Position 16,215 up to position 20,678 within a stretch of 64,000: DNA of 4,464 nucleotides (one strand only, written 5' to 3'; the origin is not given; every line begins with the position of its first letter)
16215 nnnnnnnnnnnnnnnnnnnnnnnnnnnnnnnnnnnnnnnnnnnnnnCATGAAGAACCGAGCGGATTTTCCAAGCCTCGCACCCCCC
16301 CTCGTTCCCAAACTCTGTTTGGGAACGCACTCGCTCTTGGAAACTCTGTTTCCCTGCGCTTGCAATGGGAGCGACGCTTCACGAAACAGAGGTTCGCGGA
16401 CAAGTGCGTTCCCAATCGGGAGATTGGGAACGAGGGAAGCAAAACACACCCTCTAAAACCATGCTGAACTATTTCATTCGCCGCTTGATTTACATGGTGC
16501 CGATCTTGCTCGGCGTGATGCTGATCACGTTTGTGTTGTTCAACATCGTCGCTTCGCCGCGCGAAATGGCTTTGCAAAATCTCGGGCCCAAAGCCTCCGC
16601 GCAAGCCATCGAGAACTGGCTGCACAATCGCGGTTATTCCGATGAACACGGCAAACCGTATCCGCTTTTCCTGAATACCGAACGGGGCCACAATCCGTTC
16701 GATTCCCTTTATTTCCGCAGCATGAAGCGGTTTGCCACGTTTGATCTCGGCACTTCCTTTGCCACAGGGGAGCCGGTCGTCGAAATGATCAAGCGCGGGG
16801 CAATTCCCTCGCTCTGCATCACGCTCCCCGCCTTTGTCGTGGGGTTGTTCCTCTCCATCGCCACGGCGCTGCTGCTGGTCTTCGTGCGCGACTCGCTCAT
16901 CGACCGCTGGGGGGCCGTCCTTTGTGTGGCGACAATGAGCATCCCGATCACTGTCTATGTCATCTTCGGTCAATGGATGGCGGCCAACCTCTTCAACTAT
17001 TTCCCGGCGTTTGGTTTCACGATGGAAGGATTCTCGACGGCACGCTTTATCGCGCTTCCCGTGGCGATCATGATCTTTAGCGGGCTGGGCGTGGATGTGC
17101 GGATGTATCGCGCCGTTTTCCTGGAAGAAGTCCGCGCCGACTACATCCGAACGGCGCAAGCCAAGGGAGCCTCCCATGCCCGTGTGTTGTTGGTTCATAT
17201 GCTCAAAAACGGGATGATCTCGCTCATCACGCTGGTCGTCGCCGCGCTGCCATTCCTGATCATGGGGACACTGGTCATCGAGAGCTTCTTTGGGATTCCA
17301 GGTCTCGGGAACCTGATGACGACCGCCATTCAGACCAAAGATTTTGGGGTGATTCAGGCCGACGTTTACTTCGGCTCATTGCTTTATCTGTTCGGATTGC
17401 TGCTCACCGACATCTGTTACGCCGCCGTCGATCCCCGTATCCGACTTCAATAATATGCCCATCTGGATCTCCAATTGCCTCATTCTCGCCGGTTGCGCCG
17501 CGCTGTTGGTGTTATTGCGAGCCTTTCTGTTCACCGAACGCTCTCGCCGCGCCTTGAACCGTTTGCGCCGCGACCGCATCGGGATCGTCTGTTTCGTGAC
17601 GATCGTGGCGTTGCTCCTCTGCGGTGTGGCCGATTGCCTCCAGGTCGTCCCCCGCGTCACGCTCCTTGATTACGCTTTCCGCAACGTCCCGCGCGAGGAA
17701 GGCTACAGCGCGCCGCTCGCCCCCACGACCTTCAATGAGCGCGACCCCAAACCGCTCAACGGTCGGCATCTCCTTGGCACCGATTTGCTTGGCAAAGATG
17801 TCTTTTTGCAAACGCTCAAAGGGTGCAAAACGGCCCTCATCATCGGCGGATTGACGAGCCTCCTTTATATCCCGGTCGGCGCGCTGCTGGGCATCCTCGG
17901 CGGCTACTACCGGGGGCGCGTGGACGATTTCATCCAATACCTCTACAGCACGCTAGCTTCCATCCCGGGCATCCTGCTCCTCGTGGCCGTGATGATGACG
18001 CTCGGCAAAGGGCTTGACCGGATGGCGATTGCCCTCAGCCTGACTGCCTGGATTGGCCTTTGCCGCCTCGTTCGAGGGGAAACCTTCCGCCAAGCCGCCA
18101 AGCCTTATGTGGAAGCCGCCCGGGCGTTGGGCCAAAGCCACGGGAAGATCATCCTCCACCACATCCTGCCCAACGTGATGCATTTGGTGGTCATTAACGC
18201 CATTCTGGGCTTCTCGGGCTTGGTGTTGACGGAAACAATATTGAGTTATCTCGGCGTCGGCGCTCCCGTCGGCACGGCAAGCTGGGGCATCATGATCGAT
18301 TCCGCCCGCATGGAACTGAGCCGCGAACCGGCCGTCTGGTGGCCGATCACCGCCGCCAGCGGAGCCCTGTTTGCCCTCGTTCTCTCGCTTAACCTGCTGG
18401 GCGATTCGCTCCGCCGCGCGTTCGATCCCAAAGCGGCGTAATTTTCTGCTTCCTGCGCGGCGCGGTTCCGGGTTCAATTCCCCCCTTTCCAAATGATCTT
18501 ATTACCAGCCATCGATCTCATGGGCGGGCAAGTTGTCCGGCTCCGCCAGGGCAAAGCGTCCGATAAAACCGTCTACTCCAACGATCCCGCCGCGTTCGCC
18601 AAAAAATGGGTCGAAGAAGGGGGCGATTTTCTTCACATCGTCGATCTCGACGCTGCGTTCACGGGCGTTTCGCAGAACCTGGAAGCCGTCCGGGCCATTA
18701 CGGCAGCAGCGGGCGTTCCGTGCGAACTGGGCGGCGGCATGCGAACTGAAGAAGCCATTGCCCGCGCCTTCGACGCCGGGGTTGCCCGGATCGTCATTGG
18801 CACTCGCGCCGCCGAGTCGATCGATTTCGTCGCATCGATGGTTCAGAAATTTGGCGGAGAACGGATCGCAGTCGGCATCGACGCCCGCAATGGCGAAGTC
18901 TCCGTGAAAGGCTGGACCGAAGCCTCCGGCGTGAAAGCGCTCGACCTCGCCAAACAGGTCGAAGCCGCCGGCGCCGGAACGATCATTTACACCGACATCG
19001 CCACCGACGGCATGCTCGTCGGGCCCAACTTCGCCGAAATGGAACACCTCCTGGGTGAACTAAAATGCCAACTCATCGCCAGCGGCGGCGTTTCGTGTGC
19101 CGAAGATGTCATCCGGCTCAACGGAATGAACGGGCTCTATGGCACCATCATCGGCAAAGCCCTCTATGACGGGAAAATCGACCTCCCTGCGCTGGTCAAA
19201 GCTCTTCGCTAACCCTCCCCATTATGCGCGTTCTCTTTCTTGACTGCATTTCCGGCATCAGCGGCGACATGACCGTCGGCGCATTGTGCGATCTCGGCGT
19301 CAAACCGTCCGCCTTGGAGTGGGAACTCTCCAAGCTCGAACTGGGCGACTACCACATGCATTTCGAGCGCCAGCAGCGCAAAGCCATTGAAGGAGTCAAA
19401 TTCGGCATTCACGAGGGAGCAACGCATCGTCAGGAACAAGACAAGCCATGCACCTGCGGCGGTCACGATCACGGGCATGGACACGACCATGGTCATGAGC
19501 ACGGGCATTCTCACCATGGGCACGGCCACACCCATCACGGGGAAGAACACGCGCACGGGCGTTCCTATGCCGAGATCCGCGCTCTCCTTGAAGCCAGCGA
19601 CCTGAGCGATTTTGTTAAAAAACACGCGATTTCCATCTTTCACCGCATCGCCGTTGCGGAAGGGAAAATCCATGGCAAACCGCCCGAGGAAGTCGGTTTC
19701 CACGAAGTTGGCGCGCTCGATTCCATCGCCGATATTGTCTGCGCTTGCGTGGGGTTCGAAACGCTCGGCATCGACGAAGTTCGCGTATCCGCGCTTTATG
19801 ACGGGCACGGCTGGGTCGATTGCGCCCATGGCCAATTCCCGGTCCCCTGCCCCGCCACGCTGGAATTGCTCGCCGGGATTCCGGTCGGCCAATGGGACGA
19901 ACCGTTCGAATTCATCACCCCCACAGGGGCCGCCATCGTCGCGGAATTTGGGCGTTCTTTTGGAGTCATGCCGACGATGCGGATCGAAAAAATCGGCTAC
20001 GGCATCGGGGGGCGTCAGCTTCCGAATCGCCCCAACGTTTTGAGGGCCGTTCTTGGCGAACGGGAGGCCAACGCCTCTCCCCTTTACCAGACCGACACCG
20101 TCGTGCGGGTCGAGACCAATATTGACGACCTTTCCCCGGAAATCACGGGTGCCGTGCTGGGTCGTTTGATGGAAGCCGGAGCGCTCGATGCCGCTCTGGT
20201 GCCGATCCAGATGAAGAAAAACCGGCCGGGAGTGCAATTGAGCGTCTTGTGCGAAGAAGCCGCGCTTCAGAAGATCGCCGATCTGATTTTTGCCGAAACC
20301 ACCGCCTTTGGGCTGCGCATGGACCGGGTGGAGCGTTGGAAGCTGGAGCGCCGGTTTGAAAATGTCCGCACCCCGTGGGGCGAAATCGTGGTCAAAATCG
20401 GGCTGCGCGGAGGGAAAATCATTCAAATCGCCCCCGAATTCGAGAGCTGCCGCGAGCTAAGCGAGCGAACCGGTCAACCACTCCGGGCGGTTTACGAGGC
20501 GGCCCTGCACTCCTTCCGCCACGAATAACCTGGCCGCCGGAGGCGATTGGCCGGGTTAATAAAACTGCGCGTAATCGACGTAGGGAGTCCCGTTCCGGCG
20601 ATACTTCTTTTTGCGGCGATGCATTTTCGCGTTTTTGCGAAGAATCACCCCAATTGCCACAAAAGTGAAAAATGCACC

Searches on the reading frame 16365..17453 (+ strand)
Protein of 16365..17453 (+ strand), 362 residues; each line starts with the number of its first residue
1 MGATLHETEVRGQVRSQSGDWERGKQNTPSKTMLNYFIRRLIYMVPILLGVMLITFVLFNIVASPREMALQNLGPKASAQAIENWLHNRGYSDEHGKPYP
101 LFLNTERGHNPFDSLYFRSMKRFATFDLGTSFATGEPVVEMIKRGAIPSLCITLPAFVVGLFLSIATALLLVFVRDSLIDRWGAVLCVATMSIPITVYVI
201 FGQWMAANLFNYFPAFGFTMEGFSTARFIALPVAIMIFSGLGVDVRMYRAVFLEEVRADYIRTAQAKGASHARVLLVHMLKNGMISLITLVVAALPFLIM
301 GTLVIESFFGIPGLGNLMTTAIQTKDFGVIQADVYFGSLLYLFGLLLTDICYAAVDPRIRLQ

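Call 40: search_protein_families(library=pfam, proteins=[window:16365-17453:+], max_evalue=0.0001)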
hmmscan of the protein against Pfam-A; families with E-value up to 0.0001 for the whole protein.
window:16365-17453:+ (362 aa): 2 families
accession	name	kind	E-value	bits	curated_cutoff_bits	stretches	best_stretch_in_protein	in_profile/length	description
PF00528.27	BPD_transp_1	-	3e-27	96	26.4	1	160-360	1-183/184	Binding-protein-dependent transport system inner membrane component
PF19300.4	BPD_transp_1_N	-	4.8e-06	27.2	23.8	1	33-144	1-105/114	Binding-prot-dependent transport system membrane comp, N-term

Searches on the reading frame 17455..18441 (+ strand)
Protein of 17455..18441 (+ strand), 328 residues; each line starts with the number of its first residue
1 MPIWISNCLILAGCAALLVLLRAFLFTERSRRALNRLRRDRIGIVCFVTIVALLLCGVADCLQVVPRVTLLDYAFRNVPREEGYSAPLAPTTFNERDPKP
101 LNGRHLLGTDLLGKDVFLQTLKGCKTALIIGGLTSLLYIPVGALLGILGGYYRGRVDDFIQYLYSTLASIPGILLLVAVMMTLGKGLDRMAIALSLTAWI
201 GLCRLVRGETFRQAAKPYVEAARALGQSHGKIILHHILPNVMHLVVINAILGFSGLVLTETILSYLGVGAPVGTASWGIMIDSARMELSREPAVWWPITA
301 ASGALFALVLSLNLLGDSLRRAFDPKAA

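Call 40: search_protein_families(library=pfam, proteins=[window:17455-18441:+], max_evalue=0.0001)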
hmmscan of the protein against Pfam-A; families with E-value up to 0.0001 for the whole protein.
window:17455-18441:+ (328 aa): 1 family
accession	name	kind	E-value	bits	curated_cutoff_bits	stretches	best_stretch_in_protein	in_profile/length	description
PF00528.27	BPD_transp_1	-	5.5e-27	95.1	26.4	1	142-326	1-181/184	Binding-protein-dependent transport system inner membrane component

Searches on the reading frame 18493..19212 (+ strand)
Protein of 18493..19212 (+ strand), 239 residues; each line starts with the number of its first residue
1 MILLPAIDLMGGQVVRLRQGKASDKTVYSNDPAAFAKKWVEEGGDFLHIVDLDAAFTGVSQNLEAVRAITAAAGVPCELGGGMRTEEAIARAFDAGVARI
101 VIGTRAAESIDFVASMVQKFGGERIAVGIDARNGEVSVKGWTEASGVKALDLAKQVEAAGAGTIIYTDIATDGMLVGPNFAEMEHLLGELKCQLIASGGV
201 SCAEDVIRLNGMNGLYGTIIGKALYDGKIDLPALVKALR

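Call 40: search_protein_families(library=pfam, proteins=[window:18493-19212:+], max_evalue=0.0001)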
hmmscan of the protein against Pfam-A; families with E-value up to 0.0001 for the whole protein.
window:18493-19212:+ (239 aa): 1 family
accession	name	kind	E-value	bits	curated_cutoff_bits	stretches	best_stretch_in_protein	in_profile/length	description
PF00977.27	His_biosynth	-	4.6e-75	252.4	23.6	1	3-230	2-228/228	Histidine biosynthesis protein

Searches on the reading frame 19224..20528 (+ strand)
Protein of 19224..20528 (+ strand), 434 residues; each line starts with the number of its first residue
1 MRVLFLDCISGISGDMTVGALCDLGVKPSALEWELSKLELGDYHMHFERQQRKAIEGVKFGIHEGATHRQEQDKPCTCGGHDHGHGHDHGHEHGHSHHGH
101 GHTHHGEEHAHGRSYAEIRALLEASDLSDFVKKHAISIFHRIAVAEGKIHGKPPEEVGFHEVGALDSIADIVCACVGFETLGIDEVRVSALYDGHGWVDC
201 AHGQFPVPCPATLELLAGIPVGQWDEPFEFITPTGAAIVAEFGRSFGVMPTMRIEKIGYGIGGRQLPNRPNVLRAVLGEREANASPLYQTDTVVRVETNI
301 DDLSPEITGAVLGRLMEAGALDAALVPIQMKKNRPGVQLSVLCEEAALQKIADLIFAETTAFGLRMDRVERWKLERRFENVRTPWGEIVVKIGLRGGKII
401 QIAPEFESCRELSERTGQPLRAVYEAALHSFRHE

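Call 40: search_protein_families(library=pfam, proteins=[window:19224-20528:+], max_evalue=0.0001)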
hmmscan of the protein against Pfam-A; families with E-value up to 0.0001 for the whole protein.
window:19224-20528:+ (434 aa): 1 family
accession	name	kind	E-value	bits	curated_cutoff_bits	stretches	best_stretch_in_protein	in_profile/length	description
PF01969.22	Ni_insertion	-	1.7e-139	465.6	22.1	1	4-424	1-375/375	Nickel insertion protein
